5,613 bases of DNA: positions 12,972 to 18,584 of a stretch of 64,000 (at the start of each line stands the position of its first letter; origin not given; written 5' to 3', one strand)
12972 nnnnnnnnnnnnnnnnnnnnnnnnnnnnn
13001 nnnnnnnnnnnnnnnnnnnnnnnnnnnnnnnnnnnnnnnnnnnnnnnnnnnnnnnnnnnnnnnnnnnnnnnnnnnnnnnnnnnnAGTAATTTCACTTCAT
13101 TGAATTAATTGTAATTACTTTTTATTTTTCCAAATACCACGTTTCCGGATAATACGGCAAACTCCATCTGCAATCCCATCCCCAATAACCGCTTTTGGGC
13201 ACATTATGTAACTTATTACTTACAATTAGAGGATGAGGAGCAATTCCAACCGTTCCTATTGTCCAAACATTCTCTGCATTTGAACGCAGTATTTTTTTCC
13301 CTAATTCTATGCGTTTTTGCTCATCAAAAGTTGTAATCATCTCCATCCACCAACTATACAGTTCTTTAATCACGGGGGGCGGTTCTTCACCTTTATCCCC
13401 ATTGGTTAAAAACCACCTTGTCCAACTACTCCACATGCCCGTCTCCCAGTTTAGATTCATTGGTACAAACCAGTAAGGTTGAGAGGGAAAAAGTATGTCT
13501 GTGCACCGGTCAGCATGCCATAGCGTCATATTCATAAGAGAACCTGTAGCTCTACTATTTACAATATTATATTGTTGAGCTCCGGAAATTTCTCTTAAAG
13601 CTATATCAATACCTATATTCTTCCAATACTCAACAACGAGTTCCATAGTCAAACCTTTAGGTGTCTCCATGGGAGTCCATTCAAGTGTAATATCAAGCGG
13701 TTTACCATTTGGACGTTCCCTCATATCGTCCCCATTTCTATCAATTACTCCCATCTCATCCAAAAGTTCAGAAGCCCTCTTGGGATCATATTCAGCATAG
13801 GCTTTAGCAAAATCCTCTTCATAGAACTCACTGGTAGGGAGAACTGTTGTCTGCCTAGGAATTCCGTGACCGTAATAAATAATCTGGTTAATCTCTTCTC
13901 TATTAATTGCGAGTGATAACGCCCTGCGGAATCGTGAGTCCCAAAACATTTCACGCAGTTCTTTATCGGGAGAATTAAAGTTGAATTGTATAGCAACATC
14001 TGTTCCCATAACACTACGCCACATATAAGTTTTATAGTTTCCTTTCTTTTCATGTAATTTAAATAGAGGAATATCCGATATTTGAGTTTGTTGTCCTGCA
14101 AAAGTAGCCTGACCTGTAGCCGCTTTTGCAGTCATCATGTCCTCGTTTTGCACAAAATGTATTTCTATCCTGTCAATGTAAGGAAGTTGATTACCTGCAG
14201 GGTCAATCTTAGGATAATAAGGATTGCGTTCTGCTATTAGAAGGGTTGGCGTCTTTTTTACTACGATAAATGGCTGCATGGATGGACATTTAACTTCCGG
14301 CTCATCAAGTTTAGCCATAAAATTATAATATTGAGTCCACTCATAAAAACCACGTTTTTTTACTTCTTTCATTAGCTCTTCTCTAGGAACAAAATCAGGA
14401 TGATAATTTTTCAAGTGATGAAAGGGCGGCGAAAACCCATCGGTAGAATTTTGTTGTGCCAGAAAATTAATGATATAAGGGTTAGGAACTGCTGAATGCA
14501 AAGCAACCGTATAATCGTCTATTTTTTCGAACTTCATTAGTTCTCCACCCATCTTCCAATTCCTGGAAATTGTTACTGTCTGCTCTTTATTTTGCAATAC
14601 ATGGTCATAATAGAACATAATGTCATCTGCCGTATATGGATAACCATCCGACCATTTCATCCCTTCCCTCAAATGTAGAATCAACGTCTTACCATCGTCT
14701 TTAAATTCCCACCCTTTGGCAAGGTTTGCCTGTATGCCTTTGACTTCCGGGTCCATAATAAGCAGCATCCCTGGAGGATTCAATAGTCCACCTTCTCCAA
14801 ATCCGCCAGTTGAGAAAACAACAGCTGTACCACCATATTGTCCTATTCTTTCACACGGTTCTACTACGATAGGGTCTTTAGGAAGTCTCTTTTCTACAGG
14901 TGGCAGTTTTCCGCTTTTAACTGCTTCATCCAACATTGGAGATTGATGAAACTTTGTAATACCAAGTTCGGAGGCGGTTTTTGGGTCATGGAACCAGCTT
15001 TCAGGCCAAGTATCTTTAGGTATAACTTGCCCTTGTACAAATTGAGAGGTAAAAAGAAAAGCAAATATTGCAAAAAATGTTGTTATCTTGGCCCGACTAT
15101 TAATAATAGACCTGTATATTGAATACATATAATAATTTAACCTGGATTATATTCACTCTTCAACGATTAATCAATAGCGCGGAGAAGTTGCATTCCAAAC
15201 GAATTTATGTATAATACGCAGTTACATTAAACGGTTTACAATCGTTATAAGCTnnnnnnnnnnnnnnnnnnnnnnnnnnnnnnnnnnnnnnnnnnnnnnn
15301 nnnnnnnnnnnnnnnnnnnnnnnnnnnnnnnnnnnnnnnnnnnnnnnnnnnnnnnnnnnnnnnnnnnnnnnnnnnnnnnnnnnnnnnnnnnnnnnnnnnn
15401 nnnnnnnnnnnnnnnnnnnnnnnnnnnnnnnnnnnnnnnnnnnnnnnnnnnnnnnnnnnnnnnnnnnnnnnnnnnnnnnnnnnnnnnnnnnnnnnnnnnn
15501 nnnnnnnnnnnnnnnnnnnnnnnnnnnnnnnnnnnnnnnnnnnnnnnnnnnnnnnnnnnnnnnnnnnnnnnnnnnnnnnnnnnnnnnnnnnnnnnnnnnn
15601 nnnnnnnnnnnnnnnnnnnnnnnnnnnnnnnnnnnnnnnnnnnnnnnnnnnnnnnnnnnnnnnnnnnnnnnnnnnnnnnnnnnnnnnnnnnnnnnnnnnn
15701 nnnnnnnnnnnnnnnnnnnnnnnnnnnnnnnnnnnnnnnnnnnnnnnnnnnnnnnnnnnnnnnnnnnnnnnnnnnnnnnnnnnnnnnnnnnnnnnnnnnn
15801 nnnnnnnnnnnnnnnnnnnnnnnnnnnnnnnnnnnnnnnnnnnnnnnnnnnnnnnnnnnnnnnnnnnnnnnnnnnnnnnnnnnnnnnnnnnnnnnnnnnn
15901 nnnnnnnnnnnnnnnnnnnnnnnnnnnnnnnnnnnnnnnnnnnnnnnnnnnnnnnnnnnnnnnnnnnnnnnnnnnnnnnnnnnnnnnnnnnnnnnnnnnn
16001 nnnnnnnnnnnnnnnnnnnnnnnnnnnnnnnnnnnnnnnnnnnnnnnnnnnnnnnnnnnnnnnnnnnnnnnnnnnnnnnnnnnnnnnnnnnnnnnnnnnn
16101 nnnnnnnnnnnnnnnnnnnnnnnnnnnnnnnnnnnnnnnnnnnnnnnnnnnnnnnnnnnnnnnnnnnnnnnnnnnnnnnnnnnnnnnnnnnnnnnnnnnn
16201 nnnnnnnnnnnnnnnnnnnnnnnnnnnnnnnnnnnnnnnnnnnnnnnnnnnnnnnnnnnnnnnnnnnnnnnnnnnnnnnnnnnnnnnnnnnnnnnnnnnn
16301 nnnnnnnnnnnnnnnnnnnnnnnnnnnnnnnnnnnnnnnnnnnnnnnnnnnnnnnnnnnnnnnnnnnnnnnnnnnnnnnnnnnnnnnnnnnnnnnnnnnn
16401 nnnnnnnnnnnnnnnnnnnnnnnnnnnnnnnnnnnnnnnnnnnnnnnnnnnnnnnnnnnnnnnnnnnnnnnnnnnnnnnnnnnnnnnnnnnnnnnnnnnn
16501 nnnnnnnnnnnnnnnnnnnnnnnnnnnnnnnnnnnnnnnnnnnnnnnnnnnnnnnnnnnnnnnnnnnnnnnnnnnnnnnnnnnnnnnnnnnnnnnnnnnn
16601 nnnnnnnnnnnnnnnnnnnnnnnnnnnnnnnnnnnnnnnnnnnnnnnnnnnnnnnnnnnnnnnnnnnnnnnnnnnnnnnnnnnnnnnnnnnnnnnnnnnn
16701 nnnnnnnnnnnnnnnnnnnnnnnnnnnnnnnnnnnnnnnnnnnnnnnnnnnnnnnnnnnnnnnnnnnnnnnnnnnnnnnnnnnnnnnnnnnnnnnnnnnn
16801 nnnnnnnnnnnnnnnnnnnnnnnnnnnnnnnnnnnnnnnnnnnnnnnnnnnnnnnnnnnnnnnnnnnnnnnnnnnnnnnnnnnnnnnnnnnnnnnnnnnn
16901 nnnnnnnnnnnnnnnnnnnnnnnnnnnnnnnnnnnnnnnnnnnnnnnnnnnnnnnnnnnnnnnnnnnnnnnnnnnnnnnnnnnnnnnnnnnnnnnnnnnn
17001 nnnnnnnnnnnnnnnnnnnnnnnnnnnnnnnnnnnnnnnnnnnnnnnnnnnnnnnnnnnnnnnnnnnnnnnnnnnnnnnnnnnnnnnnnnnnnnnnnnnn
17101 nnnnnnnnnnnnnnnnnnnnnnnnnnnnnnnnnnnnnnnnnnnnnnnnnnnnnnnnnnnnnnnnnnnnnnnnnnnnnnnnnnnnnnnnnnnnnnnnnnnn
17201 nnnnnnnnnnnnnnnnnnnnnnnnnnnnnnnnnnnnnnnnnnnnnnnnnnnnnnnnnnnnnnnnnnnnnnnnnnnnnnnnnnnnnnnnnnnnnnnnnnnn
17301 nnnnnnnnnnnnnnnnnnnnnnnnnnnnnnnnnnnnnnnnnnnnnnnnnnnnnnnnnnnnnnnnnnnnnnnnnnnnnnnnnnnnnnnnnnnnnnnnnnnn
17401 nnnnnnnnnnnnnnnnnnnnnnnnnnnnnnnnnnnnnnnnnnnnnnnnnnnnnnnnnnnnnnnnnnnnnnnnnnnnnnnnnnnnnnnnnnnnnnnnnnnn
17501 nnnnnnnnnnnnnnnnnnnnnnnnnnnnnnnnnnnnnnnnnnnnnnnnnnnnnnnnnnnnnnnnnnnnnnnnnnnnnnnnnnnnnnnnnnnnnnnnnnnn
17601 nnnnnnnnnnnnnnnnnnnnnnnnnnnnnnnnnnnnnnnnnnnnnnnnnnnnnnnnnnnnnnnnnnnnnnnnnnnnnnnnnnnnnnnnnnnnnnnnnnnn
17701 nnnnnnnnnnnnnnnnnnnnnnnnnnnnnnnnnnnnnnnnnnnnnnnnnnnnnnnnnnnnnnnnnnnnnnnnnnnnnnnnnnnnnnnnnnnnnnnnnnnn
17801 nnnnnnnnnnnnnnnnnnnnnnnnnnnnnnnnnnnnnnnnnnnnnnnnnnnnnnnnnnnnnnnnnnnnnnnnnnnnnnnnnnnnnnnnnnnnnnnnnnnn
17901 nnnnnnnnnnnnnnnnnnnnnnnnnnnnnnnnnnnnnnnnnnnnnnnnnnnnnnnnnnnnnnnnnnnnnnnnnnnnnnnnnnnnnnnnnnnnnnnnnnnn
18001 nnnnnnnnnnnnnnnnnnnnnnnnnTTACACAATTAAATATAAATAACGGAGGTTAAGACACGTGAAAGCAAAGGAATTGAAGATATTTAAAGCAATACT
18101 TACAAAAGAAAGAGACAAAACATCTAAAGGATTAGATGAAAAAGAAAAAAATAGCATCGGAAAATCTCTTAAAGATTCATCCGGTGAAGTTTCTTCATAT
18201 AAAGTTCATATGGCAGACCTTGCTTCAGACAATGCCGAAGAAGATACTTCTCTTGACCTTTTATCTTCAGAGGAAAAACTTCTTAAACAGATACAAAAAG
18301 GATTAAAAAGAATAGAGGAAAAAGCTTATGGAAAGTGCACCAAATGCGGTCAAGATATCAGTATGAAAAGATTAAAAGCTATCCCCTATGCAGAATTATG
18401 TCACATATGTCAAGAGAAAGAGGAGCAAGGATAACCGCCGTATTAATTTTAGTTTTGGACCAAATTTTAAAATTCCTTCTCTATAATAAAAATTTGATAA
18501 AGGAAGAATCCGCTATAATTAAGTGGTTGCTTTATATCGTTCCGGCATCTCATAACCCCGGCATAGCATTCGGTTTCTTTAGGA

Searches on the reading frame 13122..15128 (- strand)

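Call 65: search_protein_families(library=pfam, proteins=[window:13122-15128:-], max_evalue=0.001)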
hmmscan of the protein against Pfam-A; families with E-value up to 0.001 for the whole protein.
window:13122-15128:- (668 aa): 1 family
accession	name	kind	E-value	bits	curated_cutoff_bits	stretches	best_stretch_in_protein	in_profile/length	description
PF00496.27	SBP_bac_5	-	3.2e-60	204.6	32.4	1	132-527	2-338/368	Bacterial extracellular solute-binding proteins, family 5 Middle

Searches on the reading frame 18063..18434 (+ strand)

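Call 65: search_protein_families(library=pfam, proteins=[window:18063-18434:+], max_evalue=0.001)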
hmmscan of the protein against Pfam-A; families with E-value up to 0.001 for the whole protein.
window:18063-18434:+ (123 aa): 1 family
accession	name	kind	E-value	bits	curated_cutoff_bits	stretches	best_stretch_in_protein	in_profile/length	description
PF01258.23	zf-dskA_traR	-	2e-09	37.7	24.9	1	89-122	3-36/36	Prokaryotic dksA/traR C4-type zinc finger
